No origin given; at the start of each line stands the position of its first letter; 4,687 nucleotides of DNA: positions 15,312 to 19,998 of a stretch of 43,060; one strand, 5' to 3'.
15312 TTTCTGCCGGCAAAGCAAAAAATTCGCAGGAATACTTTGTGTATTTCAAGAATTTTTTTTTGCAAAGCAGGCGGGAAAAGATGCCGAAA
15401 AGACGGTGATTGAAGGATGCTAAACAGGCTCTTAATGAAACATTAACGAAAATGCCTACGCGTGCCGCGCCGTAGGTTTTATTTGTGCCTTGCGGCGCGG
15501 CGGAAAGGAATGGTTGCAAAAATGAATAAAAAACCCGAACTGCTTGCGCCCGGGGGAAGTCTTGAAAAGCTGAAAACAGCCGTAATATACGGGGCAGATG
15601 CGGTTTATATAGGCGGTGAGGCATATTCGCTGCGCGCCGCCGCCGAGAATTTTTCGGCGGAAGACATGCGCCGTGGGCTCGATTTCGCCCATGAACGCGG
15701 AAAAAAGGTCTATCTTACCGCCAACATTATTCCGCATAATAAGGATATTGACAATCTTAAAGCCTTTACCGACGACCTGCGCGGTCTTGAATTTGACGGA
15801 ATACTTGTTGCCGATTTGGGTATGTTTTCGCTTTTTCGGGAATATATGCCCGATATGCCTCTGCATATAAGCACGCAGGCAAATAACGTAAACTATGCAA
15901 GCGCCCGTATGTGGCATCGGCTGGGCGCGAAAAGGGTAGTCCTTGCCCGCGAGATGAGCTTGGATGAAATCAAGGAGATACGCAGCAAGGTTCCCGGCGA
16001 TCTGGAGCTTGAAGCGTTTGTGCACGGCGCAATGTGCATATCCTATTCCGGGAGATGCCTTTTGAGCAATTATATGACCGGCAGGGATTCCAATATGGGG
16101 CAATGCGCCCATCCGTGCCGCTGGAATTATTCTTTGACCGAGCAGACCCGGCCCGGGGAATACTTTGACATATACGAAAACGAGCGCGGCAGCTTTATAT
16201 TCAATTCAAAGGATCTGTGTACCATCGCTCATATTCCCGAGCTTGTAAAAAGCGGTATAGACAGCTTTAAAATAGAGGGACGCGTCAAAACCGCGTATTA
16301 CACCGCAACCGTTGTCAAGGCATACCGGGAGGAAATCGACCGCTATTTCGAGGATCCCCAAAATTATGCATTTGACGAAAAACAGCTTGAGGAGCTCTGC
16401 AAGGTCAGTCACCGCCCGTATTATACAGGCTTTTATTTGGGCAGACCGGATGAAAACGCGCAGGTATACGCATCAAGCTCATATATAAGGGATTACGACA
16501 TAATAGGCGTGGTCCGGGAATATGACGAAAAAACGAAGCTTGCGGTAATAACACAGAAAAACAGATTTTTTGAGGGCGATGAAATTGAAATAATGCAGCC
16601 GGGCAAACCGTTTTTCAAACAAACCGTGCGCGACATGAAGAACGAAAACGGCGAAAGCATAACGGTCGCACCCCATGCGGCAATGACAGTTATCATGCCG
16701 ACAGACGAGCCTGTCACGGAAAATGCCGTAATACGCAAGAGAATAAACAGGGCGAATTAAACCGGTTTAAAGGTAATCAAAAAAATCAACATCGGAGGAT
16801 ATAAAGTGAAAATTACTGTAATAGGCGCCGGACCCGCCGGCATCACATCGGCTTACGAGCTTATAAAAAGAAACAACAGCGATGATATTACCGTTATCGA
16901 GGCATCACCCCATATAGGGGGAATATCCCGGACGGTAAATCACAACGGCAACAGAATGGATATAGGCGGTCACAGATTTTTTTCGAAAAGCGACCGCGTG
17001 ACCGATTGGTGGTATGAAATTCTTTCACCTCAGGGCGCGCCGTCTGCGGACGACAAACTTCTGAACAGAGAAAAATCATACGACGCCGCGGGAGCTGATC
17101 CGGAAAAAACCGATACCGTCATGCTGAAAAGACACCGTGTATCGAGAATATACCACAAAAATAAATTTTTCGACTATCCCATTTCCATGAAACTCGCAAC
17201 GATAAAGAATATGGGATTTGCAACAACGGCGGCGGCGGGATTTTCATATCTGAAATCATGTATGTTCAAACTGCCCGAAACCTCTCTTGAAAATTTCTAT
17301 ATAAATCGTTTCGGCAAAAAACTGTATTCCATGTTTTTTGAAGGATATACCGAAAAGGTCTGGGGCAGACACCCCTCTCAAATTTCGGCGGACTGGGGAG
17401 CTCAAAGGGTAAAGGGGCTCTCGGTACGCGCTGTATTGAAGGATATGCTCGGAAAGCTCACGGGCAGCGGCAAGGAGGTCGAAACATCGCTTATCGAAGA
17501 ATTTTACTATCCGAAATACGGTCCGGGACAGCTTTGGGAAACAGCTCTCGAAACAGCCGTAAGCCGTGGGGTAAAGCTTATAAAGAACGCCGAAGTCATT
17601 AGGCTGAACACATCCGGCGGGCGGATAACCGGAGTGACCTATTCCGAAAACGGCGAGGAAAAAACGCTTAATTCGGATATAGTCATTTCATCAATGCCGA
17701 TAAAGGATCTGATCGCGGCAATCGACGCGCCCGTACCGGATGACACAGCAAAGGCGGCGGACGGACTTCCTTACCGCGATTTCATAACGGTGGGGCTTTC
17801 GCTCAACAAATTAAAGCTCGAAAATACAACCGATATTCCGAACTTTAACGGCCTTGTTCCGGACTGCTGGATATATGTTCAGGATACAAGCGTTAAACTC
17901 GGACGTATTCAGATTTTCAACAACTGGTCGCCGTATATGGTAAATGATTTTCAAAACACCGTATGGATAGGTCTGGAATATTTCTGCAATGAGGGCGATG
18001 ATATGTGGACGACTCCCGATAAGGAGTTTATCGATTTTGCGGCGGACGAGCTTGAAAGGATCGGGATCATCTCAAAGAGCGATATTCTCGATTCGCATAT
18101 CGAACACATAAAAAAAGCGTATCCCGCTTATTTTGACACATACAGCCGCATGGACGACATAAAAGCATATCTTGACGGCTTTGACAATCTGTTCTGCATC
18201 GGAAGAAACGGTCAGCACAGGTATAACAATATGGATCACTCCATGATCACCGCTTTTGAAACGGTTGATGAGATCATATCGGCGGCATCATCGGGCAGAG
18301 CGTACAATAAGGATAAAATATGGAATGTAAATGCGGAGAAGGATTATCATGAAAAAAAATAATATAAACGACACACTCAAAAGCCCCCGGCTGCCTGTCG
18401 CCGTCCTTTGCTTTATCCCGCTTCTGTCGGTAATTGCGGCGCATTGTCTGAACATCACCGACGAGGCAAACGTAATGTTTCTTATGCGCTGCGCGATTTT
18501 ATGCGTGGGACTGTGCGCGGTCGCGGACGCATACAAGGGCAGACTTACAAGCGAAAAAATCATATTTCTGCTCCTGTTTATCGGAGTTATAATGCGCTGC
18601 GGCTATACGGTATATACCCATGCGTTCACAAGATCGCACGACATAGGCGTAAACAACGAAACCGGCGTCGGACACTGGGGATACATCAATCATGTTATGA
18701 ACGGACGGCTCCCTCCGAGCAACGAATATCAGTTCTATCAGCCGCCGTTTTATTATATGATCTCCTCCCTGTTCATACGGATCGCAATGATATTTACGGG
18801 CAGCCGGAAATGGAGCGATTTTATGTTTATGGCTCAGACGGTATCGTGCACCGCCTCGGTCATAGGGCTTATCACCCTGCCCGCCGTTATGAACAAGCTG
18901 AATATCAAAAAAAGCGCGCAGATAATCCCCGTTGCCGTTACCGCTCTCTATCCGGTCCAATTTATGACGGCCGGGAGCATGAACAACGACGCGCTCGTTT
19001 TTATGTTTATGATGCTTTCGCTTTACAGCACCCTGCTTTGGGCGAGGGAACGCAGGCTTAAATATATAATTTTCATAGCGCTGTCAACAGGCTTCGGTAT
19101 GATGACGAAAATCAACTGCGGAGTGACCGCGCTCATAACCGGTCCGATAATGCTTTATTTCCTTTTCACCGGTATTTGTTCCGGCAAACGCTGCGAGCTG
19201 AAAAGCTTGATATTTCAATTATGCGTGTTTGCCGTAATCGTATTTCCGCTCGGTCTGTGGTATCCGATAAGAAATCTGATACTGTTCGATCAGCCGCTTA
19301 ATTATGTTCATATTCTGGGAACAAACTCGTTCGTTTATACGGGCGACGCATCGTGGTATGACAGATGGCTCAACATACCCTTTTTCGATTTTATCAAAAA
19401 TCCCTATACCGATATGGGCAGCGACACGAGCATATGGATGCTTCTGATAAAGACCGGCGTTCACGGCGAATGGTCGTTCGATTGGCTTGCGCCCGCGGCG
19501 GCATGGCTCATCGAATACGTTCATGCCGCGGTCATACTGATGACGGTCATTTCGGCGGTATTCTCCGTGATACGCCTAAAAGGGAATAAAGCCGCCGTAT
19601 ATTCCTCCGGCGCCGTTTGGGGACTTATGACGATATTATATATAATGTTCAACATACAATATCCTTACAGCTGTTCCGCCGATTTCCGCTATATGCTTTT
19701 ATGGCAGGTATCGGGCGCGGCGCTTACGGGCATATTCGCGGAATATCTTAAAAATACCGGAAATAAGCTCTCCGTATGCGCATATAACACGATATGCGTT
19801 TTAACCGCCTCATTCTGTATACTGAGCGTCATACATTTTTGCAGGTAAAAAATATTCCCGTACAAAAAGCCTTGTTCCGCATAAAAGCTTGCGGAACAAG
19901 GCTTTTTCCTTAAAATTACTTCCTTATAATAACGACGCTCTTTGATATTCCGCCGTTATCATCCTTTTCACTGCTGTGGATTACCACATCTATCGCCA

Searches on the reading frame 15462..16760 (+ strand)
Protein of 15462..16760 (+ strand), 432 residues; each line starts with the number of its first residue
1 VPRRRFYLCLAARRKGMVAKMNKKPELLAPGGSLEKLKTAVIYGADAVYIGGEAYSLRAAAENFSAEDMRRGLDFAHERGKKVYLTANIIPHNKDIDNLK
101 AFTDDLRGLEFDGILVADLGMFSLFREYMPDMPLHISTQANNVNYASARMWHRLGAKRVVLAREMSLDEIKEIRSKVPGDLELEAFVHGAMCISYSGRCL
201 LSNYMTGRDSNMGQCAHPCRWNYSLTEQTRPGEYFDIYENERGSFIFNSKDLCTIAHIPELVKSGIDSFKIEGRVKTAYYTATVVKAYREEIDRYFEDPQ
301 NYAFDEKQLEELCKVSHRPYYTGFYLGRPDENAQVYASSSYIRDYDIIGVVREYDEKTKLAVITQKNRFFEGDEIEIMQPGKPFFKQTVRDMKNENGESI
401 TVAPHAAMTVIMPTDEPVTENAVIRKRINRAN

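Call 48: search_protein_families(library=pfam, proteins=[window:15462-16760:+], max_evalue=0.00001)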
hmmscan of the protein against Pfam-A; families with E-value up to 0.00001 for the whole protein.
window:15462-16760:+ (432 aa): 2 families
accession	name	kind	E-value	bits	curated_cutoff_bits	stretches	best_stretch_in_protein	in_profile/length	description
PF01136.24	Peptidase_U32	-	1.2e-95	319.6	22.4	1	97-330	2-232/233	Peptidase family U32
PF16325.11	Peptidase_U32_C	-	8e-29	100.1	28.2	1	343-425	1-83/83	Peptidase family U32 C-terminal domain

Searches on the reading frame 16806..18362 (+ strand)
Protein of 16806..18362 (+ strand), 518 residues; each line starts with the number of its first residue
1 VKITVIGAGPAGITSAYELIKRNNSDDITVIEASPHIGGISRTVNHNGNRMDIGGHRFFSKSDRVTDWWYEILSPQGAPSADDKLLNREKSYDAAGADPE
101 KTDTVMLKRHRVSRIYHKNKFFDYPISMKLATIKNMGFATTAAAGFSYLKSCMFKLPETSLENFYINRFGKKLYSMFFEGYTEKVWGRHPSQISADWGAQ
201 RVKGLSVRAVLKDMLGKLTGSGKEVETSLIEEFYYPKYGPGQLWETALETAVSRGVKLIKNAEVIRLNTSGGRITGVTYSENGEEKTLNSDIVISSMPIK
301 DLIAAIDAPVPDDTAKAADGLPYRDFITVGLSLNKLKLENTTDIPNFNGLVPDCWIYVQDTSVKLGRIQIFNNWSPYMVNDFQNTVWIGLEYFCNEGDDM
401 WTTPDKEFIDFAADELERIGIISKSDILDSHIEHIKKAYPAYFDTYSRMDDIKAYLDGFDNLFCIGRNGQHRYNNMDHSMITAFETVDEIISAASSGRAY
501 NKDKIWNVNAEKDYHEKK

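Call 48: search_protein_families(library=pfam, proteins=[window:16806-18362:+], max_evalue=0.00001)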
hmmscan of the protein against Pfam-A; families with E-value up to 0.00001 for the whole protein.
window:16806-18362:+ (518 aa): 4 families
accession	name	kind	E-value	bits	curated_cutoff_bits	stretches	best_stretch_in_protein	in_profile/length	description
PF01593.30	Amino_oxidase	-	2.5e-15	57.1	19.8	1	11-421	2-366/443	Flavin containing amine oxidoreductase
PF13450.12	NAD_binding_8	-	1.2e-12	48.4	21.9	1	5-69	1-65/68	NAD(P)-binding Rossmann-like domain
PF01266.30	DAO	-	2.8e-10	40.7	27.9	0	3-41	2-39/353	FAD dependent oxidoreductase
PF12831.13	FAD_oxidored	-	4.3e-07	30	27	0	240-308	87-155/416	FAD dependent oxidoreductase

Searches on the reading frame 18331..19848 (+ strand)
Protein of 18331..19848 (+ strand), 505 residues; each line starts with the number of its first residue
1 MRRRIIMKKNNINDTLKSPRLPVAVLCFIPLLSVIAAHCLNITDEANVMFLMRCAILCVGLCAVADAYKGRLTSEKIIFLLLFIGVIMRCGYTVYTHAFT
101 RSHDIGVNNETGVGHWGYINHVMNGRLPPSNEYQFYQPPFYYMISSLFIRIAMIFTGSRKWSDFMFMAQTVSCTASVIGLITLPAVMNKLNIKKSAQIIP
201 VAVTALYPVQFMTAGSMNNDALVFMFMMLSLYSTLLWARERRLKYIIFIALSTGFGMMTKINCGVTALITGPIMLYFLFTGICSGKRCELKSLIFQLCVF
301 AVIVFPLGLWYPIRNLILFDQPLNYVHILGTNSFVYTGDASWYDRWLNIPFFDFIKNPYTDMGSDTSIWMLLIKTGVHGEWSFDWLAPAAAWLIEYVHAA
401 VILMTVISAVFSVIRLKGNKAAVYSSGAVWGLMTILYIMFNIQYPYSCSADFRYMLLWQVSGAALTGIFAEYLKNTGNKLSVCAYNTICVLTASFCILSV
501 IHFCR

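Call 48: search_protein_families(library=pfam, proteins=[window:18331-19848:+], max_evalue=0.00001)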
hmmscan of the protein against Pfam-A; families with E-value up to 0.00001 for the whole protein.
window:18331-19848:+ (505 aa): 1 family
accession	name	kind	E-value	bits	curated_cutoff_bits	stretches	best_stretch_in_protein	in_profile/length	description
PF13231.12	PMT_2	-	2.6e-08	34.7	26.1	1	138-310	3-160/160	Dolichyl-phosphate-mannose-protein mannosyltransferase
